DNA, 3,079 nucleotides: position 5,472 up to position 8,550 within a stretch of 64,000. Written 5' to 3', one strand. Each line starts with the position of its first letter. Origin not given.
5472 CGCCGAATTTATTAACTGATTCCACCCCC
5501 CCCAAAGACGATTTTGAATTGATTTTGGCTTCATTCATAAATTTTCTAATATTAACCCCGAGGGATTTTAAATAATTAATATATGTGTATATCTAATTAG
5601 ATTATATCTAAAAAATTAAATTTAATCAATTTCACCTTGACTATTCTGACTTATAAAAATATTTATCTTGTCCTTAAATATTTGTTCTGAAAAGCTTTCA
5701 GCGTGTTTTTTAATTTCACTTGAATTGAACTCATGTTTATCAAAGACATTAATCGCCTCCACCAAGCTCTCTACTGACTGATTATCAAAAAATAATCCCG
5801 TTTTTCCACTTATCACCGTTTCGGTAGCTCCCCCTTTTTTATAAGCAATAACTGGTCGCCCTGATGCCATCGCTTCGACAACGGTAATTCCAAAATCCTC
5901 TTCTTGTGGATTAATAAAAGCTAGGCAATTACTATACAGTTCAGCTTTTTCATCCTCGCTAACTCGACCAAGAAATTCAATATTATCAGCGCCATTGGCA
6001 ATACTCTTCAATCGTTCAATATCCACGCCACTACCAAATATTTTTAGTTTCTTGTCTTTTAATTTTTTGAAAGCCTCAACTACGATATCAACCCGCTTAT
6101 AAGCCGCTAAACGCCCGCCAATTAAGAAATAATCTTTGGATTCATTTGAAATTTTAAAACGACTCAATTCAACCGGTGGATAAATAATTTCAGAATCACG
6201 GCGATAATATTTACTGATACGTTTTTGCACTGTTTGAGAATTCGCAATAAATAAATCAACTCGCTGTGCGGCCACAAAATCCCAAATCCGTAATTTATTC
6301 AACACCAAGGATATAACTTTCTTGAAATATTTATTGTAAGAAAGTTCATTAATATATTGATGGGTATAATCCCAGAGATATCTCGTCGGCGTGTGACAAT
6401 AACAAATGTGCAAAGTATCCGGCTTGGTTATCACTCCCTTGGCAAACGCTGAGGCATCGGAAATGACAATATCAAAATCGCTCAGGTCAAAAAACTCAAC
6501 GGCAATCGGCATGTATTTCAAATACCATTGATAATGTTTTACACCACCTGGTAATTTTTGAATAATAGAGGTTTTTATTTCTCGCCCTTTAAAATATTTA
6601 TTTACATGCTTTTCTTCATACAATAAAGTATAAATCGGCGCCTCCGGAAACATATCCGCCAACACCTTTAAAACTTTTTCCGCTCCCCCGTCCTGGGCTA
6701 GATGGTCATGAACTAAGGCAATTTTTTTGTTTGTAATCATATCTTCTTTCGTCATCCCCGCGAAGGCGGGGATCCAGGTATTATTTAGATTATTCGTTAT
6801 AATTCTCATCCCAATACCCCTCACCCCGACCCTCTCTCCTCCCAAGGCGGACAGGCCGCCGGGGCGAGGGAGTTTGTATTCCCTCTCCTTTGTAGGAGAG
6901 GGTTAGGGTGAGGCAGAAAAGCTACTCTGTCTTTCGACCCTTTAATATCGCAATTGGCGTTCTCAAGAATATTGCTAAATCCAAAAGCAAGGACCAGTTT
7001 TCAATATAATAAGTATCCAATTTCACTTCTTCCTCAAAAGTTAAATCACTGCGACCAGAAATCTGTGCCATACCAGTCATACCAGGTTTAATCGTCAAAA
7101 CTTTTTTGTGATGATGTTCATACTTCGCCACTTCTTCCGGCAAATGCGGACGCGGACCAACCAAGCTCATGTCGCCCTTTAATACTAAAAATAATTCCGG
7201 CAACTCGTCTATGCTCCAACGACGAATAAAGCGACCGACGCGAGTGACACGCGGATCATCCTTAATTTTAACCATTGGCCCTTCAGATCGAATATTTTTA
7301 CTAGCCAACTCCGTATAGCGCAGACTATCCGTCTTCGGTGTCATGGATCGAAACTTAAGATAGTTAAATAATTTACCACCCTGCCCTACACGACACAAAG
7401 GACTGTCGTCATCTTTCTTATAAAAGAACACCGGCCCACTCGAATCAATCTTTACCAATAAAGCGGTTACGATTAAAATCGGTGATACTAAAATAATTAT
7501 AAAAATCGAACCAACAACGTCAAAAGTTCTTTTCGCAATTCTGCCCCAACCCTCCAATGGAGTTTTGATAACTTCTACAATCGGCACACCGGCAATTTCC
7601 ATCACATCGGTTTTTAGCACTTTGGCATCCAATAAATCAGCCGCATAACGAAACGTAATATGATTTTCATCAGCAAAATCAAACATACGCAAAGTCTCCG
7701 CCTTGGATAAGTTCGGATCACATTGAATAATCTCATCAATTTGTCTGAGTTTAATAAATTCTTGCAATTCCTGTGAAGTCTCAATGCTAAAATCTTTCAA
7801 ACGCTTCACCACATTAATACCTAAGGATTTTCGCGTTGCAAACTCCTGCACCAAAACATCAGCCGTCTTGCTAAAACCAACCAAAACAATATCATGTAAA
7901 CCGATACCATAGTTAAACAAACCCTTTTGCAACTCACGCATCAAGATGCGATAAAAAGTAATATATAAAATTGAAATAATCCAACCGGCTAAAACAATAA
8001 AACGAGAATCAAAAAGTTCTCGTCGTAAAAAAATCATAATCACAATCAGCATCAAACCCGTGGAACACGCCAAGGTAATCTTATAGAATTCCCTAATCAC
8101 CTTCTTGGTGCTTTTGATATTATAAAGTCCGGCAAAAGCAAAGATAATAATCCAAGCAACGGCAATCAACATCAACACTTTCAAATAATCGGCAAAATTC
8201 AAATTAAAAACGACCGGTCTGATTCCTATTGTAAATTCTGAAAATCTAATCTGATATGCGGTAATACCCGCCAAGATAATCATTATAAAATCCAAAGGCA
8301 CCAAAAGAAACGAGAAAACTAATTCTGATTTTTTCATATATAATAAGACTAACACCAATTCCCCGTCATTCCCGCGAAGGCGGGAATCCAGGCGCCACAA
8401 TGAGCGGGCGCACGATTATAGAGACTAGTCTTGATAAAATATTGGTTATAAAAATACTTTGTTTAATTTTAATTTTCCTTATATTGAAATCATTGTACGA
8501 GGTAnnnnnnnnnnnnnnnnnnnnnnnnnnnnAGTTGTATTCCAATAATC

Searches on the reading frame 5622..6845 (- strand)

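Call 49: search_protein_families(library=pfam, proteins=[window:5622-6845:-], max_evalue=0.0001)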
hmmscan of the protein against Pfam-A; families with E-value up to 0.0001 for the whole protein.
window:5622-6845:- (407 aa): 4 families
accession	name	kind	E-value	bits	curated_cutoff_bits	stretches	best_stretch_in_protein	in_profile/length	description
PF00534.26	Glycos_transf_1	-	1.1e-31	110.1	26.4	1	232-372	10-159/172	Glycosyl transferases group 1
PF13692.12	Glyco_trans_1_4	-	7.1e-26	91.6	27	1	240-366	4-137/142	Glycosyl transferases group 1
PF13439.12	Glyco_transf_4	-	2.7e-09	37.7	28.5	1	53-229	2-170/170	Glycosyltransferase Family 4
PF13524.12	Glyco_trans_1_2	-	1.1e-07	32.4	25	1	256-382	6-125/144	Glycosyl transferase-like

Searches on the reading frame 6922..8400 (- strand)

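Call 49: search_protein_families(library=pfam, proteins=[window:6922-8400:-], max_evalue=0.0001)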
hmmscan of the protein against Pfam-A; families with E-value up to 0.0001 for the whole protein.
window:6922-8400:- (492 aa): 2 families
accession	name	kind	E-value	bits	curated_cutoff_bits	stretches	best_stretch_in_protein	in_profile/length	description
PF02397.22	Bac_transf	-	2.4e-61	206.8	27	1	290-486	1-178/179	Bacterial sugar transferase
PF13727.12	CoA_binding_3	-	9.2e-08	32.7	25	1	89-226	2-135/175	CoA-binding domain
